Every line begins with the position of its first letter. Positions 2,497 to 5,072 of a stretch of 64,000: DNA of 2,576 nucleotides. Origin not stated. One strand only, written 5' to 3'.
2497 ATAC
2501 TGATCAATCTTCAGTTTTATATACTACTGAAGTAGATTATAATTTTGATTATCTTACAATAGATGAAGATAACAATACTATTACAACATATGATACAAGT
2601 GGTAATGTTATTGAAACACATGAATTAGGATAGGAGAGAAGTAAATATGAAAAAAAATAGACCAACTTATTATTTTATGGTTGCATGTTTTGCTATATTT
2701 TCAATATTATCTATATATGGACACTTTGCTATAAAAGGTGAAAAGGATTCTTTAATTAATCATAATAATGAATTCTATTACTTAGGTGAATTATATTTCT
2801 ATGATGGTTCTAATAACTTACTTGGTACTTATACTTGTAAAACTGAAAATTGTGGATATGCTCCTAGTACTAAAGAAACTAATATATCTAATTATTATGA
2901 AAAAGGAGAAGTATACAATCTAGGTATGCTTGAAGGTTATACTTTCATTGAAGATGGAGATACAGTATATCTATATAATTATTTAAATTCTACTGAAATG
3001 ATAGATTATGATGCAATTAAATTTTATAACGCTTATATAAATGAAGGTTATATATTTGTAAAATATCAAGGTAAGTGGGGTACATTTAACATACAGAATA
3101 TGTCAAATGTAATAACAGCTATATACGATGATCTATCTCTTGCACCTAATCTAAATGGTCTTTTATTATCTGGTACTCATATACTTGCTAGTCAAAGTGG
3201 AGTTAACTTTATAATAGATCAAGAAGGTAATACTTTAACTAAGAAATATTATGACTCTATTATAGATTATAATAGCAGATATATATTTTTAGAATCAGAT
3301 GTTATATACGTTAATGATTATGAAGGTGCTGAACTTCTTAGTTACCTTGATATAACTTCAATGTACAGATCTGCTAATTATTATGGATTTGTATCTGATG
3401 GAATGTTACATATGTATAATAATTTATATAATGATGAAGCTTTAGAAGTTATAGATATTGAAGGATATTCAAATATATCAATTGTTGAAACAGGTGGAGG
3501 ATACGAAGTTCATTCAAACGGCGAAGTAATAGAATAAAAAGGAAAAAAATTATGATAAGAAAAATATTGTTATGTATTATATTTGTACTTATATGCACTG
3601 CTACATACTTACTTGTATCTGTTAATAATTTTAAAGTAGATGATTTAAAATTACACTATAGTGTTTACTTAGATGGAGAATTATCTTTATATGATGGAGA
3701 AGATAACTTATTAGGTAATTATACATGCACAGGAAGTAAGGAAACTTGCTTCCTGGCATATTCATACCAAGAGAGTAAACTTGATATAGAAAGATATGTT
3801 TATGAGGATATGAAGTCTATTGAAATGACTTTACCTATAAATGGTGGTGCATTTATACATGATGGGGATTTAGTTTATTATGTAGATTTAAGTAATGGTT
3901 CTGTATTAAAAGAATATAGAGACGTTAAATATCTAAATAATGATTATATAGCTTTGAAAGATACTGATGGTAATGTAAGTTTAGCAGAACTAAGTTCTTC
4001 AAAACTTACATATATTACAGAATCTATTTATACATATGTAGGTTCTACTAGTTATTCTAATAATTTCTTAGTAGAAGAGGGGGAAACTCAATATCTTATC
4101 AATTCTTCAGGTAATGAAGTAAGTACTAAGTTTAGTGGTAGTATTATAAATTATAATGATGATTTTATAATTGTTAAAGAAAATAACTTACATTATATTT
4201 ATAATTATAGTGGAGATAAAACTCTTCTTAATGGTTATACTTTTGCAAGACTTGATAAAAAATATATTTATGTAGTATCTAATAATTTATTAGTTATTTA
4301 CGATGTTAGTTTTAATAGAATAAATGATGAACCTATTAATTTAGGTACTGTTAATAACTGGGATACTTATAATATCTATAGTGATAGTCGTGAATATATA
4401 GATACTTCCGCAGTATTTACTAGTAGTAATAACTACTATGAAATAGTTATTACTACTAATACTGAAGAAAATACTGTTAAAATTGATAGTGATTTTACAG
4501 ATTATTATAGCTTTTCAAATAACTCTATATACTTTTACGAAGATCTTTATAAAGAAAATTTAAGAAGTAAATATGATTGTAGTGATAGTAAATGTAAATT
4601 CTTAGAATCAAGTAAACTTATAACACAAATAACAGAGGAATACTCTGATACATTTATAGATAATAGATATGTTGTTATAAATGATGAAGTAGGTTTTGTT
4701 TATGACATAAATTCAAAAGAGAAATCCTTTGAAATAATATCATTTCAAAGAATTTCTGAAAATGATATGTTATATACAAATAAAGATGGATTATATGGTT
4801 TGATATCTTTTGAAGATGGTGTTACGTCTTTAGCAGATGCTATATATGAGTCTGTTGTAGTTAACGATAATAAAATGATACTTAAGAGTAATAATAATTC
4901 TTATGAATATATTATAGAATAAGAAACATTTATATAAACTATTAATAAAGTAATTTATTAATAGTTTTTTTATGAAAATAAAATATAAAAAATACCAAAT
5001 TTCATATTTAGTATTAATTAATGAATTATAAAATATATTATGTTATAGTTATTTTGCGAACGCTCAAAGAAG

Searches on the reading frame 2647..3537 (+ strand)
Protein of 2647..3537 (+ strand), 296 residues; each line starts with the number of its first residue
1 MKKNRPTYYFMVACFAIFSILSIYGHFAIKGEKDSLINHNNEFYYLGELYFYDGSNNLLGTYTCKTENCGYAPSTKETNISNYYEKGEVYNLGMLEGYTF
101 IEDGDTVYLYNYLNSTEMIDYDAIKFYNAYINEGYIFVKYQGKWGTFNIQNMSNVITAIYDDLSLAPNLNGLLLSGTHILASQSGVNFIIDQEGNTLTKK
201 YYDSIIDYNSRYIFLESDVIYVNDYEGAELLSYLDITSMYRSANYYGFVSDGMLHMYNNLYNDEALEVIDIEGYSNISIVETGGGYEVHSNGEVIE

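Call 21: search_protein_families(library=pfam, proteins=[window:2647-3537:+], max_evalue=0.001)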
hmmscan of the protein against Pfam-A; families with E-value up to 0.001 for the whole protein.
window:2647-3537:+ (296 aa): 0 families

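Call 26: find_encoding_contigs(protein=window:2647-3534:+, flank=10000, max_places=10)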
Protein window:2647-3534:+ (296 aa): 5 contigs read that carry it; 3 places shown.
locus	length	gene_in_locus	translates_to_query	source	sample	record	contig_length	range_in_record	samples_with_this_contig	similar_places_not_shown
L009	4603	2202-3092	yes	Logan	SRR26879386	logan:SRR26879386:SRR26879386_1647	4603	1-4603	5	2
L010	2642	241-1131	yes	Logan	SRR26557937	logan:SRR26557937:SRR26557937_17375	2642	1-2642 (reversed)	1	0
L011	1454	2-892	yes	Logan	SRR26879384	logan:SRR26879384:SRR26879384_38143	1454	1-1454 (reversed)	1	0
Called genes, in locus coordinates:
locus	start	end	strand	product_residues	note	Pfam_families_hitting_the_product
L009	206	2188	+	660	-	-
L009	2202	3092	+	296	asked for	-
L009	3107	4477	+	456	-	-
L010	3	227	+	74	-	?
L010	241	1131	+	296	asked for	-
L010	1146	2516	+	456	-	-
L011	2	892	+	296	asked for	?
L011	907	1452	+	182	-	?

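Call 38: search_protein_families(library=padloc, proteins=[window:2647-3537:+], max_evalue=0.01)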
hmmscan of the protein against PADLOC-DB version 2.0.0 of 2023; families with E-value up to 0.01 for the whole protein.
window:2647-3537:+ (296 aa): 0 families

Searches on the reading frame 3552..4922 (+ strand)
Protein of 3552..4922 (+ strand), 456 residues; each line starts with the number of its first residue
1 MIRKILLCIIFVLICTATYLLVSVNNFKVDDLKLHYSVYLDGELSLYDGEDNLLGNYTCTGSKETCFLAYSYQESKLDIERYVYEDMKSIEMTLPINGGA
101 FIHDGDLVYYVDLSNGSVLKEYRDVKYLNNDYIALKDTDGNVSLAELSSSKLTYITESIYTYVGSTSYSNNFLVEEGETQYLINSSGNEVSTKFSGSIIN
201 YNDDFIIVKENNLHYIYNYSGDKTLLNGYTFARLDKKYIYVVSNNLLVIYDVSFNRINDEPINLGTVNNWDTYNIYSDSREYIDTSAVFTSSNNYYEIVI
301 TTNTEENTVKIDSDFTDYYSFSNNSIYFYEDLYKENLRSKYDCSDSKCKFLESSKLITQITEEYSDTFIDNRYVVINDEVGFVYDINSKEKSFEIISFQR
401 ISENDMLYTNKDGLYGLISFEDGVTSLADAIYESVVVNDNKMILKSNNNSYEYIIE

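Call 21: search_protein_families(library=pfam, proteins=[window:3552-4922:+], max_evalue=0.001)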
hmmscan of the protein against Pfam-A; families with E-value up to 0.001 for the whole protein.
window:3552-4922:+ (456 aa): 0 families

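Call 25: find_encoding_contigs(protein=window:3552-4919:+, flank=10000, max_places=10)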
Protein window:3552-4919:+ (456 aa): 4 contigs read that carry it; 2 places shown.
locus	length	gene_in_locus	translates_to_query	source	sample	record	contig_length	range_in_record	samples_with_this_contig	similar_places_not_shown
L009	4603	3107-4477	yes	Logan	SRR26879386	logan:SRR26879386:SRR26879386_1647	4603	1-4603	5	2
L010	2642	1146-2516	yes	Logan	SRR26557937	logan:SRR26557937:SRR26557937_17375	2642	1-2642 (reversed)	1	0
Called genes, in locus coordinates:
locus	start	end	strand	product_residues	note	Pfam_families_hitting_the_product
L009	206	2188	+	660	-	-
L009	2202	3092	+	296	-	-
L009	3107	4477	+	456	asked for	-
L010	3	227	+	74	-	?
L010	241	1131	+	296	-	-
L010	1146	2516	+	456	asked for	-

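Call 38: search_protein_families(library=padloc, proteins=[window:3552-4922:+], max_evalue=0.01)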
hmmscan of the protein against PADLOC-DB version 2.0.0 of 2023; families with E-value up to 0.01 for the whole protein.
window:3552-4922:+ (456 aa): 0 families

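Call 39: search_protein_families(library=ncbifam, proteins=[window:3552-4922:+], max_evalue=0.001)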
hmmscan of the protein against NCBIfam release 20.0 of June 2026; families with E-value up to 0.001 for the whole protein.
window:3552-4922:+ (456 aa): 0 families
